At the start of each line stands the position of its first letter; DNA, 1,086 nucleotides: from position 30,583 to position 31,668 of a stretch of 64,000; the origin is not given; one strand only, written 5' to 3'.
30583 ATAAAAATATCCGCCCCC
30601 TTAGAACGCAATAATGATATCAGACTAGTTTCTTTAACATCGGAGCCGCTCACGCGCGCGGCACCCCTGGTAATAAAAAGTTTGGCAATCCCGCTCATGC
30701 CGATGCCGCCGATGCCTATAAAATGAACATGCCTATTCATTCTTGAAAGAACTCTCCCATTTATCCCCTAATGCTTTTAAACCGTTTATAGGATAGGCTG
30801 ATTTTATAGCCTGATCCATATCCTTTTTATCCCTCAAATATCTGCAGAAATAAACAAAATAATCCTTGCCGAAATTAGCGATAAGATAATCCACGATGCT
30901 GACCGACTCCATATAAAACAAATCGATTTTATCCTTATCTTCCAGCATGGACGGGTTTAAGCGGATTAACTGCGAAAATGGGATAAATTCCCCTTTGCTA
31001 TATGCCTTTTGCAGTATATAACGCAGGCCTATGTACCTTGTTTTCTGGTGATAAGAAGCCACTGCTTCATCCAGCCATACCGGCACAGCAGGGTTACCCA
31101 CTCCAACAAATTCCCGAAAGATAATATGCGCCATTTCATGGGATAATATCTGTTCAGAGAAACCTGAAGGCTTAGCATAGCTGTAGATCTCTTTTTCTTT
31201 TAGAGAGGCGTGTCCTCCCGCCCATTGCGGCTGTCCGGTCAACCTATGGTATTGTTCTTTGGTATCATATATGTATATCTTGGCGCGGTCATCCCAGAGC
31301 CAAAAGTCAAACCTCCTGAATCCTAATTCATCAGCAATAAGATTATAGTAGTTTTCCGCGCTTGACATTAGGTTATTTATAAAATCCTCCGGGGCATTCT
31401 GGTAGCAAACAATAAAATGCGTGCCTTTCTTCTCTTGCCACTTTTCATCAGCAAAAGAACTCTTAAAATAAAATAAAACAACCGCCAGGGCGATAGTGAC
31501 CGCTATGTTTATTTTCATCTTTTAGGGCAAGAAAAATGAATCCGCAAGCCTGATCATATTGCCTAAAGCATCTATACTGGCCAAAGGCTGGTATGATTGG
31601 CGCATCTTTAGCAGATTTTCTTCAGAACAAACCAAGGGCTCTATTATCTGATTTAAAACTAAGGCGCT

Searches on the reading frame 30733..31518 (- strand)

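Call 86: search_protein_families(library=pfam, proteins=[window:30733-31518:-], max_evalue=0.001)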
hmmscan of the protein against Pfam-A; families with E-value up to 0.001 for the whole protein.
window:30733-31518:- (261 aa): 1 family
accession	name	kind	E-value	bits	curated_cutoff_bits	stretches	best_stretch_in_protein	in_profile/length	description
PF13485.12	Peptidase_MA_2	-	4.6e-16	59.7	32.4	1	80-259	22-200/201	Peptidase MA superfamily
